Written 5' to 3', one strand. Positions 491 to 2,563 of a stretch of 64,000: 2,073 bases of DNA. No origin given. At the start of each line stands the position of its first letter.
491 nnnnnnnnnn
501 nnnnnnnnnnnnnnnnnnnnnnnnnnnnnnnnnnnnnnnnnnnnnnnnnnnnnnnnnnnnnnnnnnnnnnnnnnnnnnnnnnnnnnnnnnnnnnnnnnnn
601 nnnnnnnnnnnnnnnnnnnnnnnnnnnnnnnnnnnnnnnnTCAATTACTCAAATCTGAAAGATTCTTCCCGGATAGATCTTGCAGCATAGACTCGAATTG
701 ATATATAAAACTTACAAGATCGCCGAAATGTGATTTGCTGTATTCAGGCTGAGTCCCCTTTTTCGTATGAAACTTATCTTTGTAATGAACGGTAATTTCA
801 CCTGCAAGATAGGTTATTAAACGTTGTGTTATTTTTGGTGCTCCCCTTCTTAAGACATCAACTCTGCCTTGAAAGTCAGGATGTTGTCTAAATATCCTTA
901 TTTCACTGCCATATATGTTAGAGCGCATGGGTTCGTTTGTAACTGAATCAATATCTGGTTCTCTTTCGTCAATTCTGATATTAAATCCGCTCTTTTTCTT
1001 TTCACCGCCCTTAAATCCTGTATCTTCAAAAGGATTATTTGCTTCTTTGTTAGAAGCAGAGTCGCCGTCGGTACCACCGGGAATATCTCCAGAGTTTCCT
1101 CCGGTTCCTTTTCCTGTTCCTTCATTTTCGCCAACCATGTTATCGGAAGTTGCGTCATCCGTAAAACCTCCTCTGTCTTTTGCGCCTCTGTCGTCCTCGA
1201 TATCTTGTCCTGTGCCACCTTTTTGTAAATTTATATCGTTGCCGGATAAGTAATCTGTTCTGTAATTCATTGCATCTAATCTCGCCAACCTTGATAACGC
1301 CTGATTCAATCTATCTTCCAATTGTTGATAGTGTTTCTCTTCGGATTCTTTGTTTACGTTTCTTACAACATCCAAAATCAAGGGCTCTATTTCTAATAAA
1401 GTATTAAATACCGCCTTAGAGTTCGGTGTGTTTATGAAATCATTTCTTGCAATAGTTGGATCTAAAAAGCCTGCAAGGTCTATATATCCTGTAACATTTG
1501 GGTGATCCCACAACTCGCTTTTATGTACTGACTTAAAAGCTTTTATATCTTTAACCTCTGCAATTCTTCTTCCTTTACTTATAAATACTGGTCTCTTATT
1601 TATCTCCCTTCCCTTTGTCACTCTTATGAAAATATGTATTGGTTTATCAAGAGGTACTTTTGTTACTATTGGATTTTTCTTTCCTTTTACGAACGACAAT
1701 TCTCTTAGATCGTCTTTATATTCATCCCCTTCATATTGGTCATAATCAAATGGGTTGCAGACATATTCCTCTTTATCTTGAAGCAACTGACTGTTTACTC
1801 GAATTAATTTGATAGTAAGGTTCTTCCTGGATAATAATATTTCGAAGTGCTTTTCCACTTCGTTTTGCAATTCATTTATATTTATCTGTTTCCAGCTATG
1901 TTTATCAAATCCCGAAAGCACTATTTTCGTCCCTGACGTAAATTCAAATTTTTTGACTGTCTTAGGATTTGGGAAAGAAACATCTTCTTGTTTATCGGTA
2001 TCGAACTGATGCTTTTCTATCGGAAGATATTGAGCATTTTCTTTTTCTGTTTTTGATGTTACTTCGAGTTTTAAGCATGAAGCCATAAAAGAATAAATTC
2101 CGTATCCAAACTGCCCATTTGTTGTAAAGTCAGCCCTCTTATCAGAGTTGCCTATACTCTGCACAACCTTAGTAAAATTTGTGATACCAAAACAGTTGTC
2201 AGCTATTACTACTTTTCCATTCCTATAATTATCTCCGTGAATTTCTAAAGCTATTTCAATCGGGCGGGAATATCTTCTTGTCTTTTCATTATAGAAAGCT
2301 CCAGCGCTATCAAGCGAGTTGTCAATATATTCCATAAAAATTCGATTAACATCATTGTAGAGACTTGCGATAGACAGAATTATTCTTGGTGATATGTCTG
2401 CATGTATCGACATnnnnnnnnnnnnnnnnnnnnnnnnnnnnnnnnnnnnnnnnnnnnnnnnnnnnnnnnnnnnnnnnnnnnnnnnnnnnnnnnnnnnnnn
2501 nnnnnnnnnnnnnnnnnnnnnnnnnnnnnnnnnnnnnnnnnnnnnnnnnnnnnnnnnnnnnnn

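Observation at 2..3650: AT-rich three-gene operon built around a MORC-like GHKL ATPase, a candidate uncharacterised conflict or defence module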

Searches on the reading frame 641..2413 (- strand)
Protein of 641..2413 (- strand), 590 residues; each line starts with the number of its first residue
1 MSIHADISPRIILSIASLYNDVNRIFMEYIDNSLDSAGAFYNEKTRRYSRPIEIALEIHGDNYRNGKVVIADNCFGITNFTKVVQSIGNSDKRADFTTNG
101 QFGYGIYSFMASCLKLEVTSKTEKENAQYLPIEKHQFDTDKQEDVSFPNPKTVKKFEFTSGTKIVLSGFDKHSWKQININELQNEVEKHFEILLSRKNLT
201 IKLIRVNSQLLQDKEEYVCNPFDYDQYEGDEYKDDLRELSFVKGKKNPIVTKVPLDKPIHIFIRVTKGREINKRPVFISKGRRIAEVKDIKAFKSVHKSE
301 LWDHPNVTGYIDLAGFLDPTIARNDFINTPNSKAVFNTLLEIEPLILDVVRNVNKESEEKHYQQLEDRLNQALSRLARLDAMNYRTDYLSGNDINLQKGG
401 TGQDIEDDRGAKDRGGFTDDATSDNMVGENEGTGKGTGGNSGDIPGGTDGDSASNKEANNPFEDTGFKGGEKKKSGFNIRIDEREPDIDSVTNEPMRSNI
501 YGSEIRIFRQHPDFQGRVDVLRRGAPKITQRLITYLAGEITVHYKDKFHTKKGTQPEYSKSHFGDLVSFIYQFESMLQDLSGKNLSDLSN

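Call 7: search_protein_families(library=pfam, proteins=[window:641-2413:-], max_evalue=0.1)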
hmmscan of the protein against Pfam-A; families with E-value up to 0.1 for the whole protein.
window:641-2413:- (590 aa): 1 family
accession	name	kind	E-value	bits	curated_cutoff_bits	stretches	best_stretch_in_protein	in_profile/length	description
PF13589.12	HATPase_c_3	-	1.5e-09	38.4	25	1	22-152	3-123/137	Histidine kinase-, DNA gyrase B-, and HSP90-like ATPase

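Call 8: search_protein_families(library=padloc, proteins=[window:641-2413:-], max_evalue=0.1)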
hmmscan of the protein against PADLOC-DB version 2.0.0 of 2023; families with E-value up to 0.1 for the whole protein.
window:641-2413:- (590 aa): 0 families

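Call 9: search_protein_families(library=ncbifam, proteins=[window:641-2413:-], max_evalue=0.1)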
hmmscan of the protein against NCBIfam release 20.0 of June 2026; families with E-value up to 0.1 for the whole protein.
window:641-2413:- (590 aa): 2 families
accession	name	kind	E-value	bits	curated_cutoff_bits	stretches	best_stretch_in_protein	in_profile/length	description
NF050001.1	restrict_BbrUII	equivalog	0.0018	16.9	550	1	100-202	94-197/659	BbrUII/HgiDII family restriction enzyme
NF047352.1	P_loop_sacsin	domain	0.0022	18.4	50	1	24-118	2-79/80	sacsin N-terminal ATP-binding-like domain-containing protein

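Call 10: find_encoding_contigs(protein=window:641-2413:-, flank=10000, max_places=10)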
Protein window:641-2413:- (590 aa): no gene with exactly this product is on record in the collection.

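Call 11: find_homologous_proteins(query=window:641-2413:-)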
Query window:641-2413:- (590 aa): 340 proteins with E <= 0.001 among 8000 candidates; the best 120 are listed.
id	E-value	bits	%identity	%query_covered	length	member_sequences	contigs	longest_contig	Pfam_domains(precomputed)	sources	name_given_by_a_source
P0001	0.0e+0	1089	82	100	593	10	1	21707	PF13589.13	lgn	-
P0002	0.0e+0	1017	76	100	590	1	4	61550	PF13589.13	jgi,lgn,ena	jgi:hypothetical protein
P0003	2.5e-295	999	74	100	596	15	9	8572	PF13589.13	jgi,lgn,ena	-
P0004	1.4e-291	987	74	99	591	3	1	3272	PF13589.13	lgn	-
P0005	1.2e-290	984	73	100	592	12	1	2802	PF13589.13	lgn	-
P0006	2.5e-290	983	73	100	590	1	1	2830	PF13589.13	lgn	-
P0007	3.8e-288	975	72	100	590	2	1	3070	PF13589.13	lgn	-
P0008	2.6e-287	973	73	100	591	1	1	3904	PF13589.13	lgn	-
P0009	5.9e-280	948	72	100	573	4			PF13589.13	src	-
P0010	4.3e-279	946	71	100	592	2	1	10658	PF13589.13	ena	-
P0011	3.6e-267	906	71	100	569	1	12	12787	PF13589.13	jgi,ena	-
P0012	6.9e-267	905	71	100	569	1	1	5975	PF13589.13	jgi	-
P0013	7.1e-267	905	71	100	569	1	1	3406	PF13589.13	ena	-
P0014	1.8e-266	904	71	100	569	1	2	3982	PF13589.13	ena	-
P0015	4.7e-266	903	71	100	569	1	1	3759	PF13589.13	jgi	-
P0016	6.0e-265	899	68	100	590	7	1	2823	PF13589.13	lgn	-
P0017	1.3e-264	898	70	99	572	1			PF13589.13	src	-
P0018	1.6e-261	888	67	100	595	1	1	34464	PF13589.13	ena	-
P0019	1.5e-255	868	65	100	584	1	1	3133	PF13589.13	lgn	-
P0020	3.3e-249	847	66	95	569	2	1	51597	PF13589.13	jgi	-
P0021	9.5e-248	842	67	92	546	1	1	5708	PF13589.13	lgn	-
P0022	1.2e-246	838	63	100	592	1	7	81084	PF13589.13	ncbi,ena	-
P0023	9.7e-240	816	62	100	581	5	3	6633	PF13589.13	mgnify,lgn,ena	mgnify:FL=1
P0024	3.0e-237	807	63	96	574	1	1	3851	PF13589.13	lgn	-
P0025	2.1e-232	791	61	100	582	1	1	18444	PF13589.13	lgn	-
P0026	9.2e-230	783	62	95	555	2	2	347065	PF13589.13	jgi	jgi:hypothetical protein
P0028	9.2e-227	773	62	100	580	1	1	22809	PF13589.13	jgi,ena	-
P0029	2.0e-226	772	62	95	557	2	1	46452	PF13589.13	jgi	jgi:hypothetical protein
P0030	1.2e-224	766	61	100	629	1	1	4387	PF13589.13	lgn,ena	-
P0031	1.9e-222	759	59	100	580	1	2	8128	PF13589.13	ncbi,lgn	-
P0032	2.1e-222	758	59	100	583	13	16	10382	PF13589.13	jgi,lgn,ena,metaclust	metaclust:\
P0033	1.6e-221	756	61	100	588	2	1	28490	PF13589.13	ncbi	-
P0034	1.4e-220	752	59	100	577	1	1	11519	PF13589.13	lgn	-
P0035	5.3e-220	751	60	100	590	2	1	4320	PF13589.13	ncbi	-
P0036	5.3e-220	751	60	100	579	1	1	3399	PF13589.13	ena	-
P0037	3.8e-217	741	60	100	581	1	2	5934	PF13589.13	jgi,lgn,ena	-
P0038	4.3e-214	731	58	100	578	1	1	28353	PF13589.13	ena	-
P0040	6.0e-213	727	57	100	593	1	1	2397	PF13589.13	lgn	-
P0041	2.1e-212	725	57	100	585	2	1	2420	PF13589.13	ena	-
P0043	4.6e-211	721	58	95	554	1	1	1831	PF13589.13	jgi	-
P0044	1.8e-210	719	56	100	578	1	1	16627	PF13589.13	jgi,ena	-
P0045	2.7e-210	718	56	100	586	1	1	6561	PF13589.13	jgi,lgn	-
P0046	4.1e-210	718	58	100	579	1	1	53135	PF13589.13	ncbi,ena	-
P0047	7.1e-210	717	56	100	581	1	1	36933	PF13589.13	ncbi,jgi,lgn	-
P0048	1.7e-208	712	57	100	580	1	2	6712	PF13589.13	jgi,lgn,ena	-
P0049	2.6e-207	709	56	100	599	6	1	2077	PF13589.13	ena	-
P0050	9.3e-207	707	56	100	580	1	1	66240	PF13589.13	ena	-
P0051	9.5e-206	703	56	100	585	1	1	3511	PF13589.13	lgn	-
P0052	1.6e-204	699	55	100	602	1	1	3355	PF13589.13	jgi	-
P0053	6.7e-204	697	55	100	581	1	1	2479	PF13589.13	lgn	-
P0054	1.8e-202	693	56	100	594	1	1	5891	PF13589.13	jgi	jgi:hypothetical protein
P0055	1.1e-201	690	56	100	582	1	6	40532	PF13589.13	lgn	-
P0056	6.9e-201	687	54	100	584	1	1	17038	PF13589.13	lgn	-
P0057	1.2e-200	687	55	100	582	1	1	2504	PF13589.13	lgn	-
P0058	1.6e-200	686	56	95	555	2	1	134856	PF13589.13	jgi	jgi:hypothetical protein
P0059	5.4e-199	681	55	100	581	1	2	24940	PF13589.13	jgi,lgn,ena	-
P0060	6.2e-199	681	54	100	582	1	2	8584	PF13589.13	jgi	jgi:hypothetical protein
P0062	1.4e-197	676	54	100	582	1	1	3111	PF13589.13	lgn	-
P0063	1.4e-197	676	53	100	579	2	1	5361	PF13589.13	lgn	-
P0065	2.5e-197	676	55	100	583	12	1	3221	PF13589.13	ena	-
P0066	2.8e-197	675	55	100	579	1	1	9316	PF13589.13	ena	-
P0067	5.4e-197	675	56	95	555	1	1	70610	PF13589.13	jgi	jgi:hypothetical protein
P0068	8.3e-196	671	54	100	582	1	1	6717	PF13589.13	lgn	-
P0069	9.3e-196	670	56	95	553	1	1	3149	PF13589.13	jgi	-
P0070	1.8e-195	669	54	100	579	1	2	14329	PF13589.13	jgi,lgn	-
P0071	2.3e-195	669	53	100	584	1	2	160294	PF13589.13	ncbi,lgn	-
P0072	1.0e-194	667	53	100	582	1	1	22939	PF13589.13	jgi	jgi:hypothetical protein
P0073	1.1e-194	667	54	100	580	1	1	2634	PF13589.13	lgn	-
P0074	1.8e-194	666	54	100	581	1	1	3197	PF13589.13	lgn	-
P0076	3.6e-194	665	57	93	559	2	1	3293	PF13589.13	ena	-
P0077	5.5e-194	665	53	100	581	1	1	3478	PF13589.13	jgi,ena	-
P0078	6.0e-194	664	54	100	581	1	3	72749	PF13589.13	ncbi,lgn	ncbi:MAG: ATP-binding protein [Bacteroidota bacterium]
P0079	6.9e-194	664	55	100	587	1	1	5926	PF13589.13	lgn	-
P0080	7.7e-194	664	53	100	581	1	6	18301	PF13589.13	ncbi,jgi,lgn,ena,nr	ncbi:MAG: hypothetical protein A3I05_00720 [Deltaproteobacteria bacterium RIFCSPLOWO2_02_FULL_44_10]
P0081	1.4e-193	663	54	100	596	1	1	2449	PF13589.13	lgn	-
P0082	4.1e-193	662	55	100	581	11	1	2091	PF13589.13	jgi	-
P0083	9.0e-193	661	54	100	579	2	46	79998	PF13589.13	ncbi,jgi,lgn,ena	-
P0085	1.4e-192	660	54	100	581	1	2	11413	PF13589.13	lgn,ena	-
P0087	2.2e-192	659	52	100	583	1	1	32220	PF13589.13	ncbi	ncbi:MAG: ATP-binding protein [Candidatus Falkowbacteria bacterium]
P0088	3.6e-192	659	53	100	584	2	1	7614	PF13589.13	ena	-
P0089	6.0e-192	658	54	100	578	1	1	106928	PF13589.13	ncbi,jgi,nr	ncbi:MAG: hypothetical protein K0Q79_2841 [Flavipsychrobacter sp.]|jgi:hypothetical protein|nr:hypot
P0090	2.1e-191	656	52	100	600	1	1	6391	PF13589.13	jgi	jgi:hypothetical protein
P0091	4.0e-191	655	58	91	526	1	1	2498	PF13589.13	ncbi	-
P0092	4.3e-191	655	53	100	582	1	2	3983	PF13589.13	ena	-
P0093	5.7e-191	655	53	97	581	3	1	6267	PF13589.13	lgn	-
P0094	1.0e-190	654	51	100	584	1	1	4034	PF13589.13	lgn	-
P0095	1.3e-190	654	51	100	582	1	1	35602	PF13589.13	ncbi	-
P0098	1.6e-190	653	53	100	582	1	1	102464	PF13589.13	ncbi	-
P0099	6.7e-190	651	54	95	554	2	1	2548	PF13589.13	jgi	jgi:hypothetical protein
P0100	6.7e-190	651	53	100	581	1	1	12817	PF13589.13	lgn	-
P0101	8.4e-190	651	53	100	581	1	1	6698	PF13589.13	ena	-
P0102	9.7e-190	651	54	100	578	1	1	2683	PF13589.13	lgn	-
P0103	2.2e-189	649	52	100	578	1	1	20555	PF13589.13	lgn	-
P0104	3.0e-189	649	52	100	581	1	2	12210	PF13589.13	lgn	-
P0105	4.0e-189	649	51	100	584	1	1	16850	PF13589.13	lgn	-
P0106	1.7e-188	647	53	100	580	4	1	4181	PF13589.13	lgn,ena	-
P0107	2.6e-188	646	52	100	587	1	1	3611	PF13589.13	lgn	-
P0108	1.2e-187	644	54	99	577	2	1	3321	PF13589.13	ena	-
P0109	1.5e-187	643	53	100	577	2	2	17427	PF13589.13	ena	-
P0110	2.5e-186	639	52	100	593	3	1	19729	PF13589.13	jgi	-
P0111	3.2e-186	639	52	100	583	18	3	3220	PF13589.13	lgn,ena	-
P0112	5.1e-186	638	52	99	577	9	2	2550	PF13589.13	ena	-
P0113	3.7e-185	635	53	99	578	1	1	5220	PF13589.13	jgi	jgi:hypothetical protein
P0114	4.0e-185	635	52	99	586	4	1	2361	PF13589.13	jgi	-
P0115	4.9e-185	635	53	100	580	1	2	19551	PF13589.13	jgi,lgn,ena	-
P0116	7.7e-185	634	54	95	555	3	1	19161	PF13589.13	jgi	jgi:hypothetical protein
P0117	1.3e-184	634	52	100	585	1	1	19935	PF13589.13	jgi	-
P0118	1.6e-184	633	51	100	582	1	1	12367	PF13589.13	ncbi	-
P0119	6.2e-184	631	53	100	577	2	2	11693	PF13589.13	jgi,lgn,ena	-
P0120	7.1e-184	631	52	100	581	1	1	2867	PF13589.13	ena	-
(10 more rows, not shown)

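Call 12: find_encoding_contigs(protein=P0001, flank=10000, max_places=3)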
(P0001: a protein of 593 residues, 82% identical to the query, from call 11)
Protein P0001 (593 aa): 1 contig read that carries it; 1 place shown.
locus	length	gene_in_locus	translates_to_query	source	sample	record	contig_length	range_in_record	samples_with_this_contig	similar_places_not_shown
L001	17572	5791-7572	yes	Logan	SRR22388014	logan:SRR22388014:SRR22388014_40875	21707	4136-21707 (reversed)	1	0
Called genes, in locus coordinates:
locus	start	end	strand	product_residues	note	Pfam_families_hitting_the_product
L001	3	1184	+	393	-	?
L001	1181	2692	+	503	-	PF02310:B12-binding (weak), PF04055:Radical_SAM, PF13282:DUF4070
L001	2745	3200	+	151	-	PF00571:CBS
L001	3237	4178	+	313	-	PF00890:FAD_binding_2 (weak), PF01266:DAO (weak), PF01946:Thi4 (weak), PF03486:HI0933_like (weak), PF07992:Pyr_redox_2, PF12831:FAD_oxidored (weak), PF13450:NAD_binding_8 (weak), PF13738:Pyr_redox_3, +2 more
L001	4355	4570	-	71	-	-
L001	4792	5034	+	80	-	PF19891:DUF6364 (faint)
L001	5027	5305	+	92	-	PF05016:ParE_toxin (weak)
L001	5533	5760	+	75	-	-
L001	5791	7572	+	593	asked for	PF13589:HATPase_c_3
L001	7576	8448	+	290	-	-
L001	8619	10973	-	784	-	PF00270:DEAD, PF00271:Helicase_C, PF22982:WHD_HRQ1 (weak), PF09369:MZB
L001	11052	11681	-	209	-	PF01135:PCMT, PF00398:RrnaAD, PF13847:Methyltransf_31 (faint)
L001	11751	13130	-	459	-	PF00890:FAD_binding_2 (faint), PF01134:GIDA (faint), PF03486:HI0933_like (faint), PF05834:Lycopene_cycl (faint), PF07992:Pyr_redox_2 (faint), PF21688:FAD-depend_C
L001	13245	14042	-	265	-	PF01975:SurE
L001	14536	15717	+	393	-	PF04191:PEMT (weak)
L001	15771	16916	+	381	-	PF21783:YNCE (weak), PF08450:SGL (faint), PF10282:Lactonase (faint), PF02239:Cytochrom_D1, PF21783:YNCE (weak), PF25174:Beta-prop_THOC3, PF21783:YNCE (weak), PF16819:DUF5074 (weak), +6 more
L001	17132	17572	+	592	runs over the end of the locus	PF00501:AMP-binding, PF13193:AMP-binding_C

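Call 13: find_encoding_contigs(protein=P0002, flank=10000, max_places=3)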
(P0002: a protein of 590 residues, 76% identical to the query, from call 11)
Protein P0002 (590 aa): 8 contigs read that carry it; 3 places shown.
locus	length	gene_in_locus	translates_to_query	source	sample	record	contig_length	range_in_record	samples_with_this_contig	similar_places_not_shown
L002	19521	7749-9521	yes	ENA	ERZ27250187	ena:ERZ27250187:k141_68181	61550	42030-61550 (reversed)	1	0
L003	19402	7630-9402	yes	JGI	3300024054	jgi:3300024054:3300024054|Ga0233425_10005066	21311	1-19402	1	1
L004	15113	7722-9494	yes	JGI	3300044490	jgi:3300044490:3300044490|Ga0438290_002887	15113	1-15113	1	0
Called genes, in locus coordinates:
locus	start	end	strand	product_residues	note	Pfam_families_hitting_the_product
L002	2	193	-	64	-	?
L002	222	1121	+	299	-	PF00582:Usp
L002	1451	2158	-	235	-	PF00588:SpoU_methylase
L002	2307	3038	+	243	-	PF01479:S4, PF00849:PseudoU_synth_2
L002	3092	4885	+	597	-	PF01336:tRNA_anti-codon, PF00152:tRNA-synt_2, PF02938:GAD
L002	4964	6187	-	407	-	PF01264:Chorismate_synt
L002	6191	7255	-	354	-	PF00483:NTP_transferase, PF12804:NTP_transf_3 (weak), PF25084:LbH_EIF2B (weak), PF25087:GMPPB_C (weak), PF00132:Hexapep (faint), PF25087:GMPPB_C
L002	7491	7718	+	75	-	-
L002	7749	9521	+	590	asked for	PF13589:HATPase_c_3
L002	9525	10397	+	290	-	-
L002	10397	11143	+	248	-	PF02661:Fic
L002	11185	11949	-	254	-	PF02616:SMC_ScpA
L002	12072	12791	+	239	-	PF27246:MJ1433_N, PF27232:MJ1433_C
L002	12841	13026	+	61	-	-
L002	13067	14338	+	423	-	PF00109:ketoacyl-synt, PF02801:Ketoacyl-synt_C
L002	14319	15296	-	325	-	PF12706:Lactamase_B_2 (weak)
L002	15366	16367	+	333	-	PF01087:GalP_UDP_transf, PF16285:DUF4931_N (weak), PF16268:DUF4921, PF02744:GalP_UDP_tr_C (weak)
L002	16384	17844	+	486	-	PF08323:Glyco_transf_5, PF00534:Glycos_transf_1, PF13692:Glyco_trans_1_4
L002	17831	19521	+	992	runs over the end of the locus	PF01590:GAF, PF13185:GAF_2, PF13492:GAF_3, PF08448:PAS_4, PF13426:PAS_9, PF00989:PAS, PF08448:PAS_4, PF13426:PAS_9, +9 more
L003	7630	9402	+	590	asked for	PF13589:HATPase_c_3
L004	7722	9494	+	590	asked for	PF13589:HATPase_c_3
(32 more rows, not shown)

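Call 14: find_encoding_contigs(protein=P0089, flank=10000, max_places=2)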
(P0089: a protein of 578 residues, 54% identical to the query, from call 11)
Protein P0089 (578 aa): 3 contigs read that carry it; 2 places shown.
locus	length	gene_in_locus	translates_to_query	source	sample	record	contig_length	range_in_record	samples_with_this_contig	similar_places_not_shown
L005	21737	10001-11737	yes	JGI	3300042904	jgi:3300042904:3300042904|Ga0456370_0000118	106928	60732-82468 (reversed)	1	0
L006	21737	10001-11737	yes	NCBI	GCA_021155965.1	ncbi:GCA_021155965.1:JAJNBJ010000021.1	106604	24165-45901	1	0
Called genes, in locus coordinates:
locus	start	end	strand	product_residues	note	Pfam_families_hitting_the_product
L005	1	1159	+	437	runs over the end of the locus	PF00989:PAS, PF13426:PAS_9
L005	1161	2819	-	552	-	PF02463:SMC_N, PF13175:AAA_15, PF13476:AAA_23 (weak), PF13304:AAA_21 (faint)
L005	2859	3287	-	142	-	PF18480:DUF5615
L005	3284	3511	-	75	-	PF04255:DUF433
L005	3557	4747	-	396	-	PF00155:Aminotran_1_2, PF00266:Aminotran_5 (weak), PF01041:DegT_DnrJ_EryC1 (weak)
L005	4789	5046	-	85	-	PF05016:ParE_toxin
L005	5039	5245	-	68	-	PF02604:PhdYeFM_antitox (weak), PF18506:RelB-like (weak)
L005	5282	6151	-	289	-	PF08331:QueG_DUF1730, PF13187:Fer4_9 (faint), PF00037:Fer4 (faint), PF13237:Fer4_10 (faint), PF13484:Fer4_16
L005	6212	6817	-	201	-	PF01205:Impact_N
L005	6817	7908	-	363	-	-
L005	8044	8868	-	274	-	PF00106:adh_short, PF13561:adh_short_C2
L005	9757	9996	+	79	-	-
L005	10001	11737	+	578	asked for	PF13589:HATPase_c_3 (weak)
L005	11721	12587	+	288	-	-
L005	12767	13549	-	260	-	PF09990:DUF2231, PF00355:Rieske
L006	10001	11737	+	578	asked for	PF13589:HATPase_c_3 (weak)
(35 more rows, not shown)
